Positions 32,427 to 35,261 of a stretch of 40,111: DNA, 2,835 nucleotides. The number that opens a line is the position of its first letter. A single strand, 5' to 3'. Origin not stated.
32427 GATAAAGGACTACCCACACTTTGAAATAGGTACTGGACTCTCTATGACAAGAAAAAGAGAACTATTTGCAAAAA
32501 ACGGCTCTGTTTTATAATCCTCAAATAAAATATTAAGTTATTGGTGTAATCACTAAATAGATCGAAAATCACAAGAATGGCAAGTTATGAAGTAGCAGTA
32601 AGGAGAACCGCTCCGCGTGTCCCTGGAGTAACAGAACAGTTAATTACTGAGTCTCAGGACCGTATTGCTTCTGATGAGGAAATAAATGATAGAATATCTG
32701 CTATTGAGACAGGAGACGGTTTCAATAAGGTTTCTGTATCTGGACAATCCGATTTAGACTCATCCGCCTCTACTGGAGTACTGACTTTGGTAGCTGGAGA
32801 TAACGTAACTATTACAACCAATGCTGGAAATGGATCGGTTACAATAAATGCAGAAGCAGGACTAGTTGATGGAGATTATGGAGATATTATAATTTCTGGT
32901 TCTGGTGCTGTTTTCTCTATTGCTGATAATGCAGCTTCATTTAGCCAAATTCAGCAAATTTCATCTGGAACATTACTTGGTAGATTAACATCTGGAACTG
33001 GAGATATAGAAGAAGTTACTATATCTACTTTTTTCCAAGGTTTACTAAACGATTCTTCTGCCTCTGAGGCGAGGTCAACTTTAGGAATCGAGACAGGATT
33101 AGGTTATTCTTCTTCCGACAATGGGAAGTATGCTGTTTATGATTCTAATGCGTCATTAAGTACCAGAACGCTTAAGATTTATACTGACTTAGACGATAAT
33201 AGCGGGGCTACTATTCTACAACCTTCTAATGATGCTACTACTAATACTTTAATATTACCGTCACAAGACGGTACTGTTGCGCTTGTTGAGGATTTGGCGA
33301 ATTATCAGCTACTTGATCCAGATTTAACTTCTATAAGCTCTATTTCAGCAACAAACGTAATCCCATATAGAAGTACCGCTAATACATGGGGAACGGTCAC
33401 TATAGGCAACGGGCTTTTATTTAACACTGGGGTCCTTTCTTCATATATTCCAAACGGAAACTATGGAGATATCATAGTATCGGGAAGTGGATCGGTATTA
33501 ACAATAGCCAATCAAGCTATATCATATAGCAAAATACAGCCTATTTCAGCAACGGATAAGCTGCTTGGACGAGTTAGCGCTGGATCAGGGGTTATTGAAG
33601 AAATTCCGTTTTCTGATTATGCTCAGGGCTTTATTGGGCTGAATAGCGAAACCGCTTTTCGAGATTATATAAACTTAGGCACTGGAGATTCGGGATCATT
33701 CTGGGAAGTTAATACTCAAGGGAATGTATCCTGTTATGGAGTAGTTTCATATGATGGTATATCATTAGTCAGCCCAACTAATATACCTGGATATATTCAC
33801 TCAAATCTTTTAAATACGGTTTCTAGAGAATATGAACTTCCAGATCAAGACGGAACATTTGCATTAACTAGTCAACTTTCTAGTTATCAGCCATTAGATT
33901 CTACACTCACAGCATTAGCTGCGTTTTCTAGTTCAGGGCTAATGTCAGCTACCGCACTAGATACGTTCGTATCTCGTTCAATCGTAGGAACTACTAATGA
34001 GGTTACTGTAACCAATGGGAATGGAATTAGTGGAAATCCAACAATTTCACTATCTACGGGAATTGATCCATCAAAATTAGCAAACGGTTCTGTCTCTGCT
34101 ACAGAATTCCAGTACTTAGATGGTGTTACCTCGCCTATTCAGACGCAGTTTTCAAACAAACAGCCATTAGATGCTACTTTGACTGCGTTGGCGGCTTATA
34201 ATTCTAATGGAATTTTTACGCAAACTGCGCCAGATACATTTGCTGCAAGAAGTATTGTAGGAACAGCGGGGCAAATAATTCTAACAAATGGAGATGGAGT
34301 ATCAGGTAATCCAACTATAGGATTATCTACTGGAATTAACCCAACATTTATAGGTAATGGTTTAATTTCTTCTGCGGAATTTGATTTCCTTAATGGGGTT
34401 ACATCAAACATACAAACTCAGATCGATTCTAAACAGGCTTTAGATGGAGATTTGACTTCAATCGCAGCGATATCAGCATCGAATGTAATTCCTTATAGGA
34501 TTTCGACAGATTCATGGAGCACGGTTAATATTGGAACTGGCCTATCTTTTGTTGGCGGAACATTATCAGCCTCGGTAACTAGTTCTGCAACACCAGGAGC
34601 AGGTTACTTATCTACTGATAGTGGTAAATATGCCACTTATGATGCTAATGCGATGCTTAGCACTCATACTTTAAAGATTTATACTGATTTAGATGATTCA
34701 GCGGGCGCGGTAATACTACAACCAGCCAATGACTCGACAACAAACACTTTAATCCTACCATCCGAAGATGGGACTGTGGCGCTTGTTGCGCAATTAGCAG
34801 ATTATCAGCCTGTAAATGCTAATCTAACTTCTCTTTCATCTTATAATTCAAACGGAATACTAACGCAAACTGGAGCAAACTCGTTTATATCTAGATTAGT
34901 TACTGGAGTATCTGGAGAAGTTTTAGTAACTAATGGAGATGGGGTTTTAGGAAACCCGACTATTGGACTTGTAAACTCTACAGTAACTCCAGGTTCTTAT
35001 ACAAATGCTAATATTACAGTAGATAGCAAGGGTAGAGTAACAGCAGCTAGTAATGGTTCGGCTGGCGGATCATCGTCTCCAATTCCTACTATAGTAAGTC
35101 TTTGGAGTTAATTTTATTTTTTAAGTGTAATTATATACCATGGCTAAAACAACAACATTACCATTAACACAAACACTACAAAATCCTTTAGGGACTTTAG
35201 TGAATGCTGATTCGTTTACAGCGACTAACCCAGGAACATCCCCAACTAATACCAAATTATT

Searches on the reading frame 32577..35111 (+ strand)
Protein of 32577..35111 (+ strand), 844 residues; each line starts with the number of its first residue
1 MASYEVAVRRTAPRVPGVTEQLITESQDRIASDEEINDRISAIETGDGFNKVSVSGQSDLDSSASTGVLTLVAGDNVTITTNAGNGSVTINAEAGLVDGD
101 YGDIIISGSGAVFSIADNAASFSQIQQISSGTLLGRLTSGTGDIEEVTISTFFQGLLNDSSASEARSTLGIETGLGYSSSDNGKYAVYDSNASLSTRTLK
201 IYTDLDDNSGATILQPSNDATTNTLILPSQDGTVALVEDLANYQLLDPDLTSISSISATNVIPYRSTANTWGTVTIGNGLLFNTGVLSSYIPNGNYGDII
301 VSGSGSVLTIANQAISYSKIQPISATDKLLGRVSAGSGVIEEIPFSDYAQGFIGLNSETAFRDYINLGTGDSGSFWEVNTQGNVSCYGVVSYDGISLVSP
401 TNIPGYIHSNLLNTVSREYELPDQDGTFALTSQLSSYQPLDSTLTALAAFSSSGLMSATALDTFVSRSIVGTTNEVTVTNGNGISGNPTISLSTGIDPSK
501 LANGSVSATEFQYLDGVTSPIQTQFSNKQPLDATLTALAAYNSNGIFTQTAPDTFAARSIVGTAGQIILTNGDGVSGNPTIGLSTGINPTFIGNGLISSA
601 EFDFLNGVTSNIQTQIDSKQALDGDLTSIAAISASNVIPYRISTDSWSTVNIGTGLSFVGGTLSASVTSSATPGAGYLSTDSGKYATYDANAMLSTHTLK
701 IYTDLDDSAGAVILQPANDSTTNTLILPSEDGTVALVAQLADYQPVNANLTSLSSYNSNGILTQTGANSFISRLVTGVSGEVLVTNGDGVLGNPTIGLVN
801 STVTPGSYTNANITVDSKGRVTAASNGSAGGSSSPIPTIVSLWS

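Call 13: search_protein_families(library=phrogs, proteins=[window:32577-35111:+], max_evalue=0.001)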
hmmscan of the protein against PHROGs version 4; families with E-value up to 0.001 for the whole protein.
window:32577-35111:+ (844 aa): 1 family
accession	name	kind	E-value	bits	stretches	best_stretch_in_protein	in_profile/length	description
phrog_697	-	head and packaging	5e-26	91.4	3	731-819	167-253/2079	structural protein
